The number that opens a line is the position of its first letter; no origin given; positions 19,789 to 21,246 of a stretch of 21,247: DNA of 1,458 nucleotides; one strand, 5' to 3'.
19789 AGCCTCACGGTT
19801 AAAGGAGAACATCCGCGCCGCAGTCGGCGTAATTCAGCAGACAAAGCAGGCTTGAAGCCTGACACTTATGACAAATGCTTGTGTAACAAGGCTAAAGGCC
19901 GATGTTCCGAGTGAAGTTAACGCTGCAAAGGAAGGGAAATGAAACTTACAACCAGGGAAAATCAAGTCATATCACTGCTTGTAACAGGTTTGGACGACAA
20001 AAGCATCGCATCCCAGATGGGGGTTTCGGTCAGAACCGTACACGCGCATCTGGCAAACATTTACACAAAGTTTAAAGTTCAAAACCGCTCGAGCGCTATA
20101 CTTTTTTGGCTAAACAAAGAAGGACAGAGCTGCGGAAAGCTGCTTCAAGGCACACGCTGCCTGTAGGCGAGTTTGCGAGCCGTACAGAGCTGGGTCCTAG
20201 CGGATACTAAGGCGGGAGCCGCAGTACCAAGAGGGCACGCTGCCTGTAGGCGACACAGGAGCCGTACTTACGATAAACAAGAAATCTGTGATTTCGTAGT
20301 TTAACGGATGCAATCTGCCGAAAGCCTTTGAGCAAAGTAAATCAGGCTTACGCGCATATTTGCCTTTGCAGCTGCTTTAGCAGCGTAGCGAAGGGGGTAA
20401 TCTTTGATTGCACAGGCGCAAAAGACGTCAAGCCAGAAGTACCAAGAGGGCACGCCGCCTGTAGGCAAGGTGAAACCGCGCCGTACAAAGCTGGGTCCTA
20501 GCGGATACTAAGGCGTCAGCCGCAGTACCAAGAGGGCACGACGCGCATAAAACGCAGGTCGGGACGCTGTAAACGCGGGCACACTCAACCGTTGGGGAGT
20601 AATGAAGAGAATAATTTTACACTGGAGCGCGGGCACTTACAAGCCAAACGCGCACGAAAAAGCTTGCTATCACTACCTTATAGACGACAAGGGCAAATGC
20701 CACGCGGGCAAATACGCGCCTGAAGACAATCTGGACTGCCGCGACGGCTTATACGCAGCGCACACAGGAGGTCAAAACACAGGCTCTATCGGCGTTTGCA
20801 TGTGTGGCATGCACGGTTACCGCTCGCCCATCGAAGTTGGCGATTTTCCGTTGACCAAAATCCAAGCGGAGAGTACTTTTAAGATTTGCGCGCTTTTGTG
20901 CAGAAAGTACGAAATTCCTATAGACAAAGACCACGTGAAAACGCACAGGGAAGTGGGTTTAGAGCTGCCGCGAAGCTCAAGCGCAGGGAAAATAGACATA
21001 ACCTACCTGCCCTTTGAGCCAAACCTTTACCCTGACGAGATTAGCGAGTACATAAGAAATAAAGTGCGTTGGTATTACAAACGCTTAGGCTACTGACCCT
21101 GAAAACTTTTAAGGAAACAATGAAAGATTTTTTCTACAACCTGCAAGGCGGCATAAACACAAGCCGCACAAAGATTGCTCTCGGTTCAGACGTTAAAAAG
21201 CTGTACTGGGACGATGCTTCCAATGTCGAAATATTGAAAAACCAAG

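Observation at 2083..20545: About 40% of a 21-kb phage-like replicon is a combinatorial mosaic of short hairpin repeat modules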

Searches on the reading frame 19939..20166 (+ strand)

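Call 9: search_protein_families(library=phrogs, proteins=[window:19939-20166:+], max_evalue=0.01)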
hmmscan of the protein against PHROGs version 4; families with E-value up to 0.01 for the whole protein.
window:19939-20166:+ (75 aa): 11 families
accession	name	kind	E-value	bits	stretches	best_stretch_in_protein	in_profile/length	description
phrog_3282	-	transcription regulation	1.1e-08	36.1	1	2-55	47-100/158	sigma factor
phrog_10300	-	transcription regulation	8.4e-06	26.9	1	2-53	120-171/182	transcriptional regulator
phrog_27555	-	transcription regulation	1.3e-05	25.9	1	2-50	131-179/203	transcriptional regulator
phrog_24049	-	unknown function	0.00013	22.9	1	3-59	17-72/149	-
phrog_3855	-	DNA, RNA and nucleotide metabolism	0.00026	22.4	1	4-41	66-103/115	HTH DNA binding protein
phrog_13787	-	unknown function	0.00048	21.3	1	2-46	121-165/172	-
phrog_2538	-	head and packaging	0.0013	19.8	1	1-39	1-40/129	terminase small subunit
phrog_1740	-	transcription regulation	0.0027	17.3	1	2-48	168-215/567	RNA polymerase sigma factor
phrog_309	-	head and packaging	0.0037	18.3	1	8-38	147-177/319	terminase small subunit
phrog_3512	-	transcription regulation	0.0042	18.3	1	2-44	65-108/130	sigma factor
phrog_351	-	transcription regulation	0.0058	16.2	1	2-48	675-725/928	RNA polymerase sigma factor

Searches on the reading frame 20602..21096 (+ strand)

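Call 9: search_protein_families(library=phrogs, proteins=[window:20602-21096:+], max_evalue=0.01)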
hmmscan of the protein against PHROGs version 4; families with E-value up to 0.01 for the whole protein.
window:20602-21096:+ (164 aa): 9 families
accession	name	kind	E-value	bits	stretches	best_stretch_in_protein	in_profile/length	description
phrog_5867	-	lysis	4.4e-30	105.1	1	1-160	484-641/1029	endolysin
phrog_1493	-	lysis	6.4e-11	43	1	2-118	35-145/394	endolysin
phrog_822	-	lysis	1.1e-09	39.3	1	19-118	55-138/215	amidase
phrog_1794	-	lysis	9.5e-06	26.2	1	12-118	75-173/336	amidase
phrog_2588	-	unknown function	9.8e-06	25.3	1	2-103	399-484/915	-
phrog_833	-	lysis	1.6e-05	25.8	1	15-118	53-142/294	endolysin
phrog_670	-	lysis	0.00019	21.4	1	13-118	135-227/596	endolysin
phrog_9611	-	lysis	0.00035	21.2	1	2-119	24-143/246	endolysin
phrog_19265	-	unknown function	0.0016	19.2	1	3-119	26-136/293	-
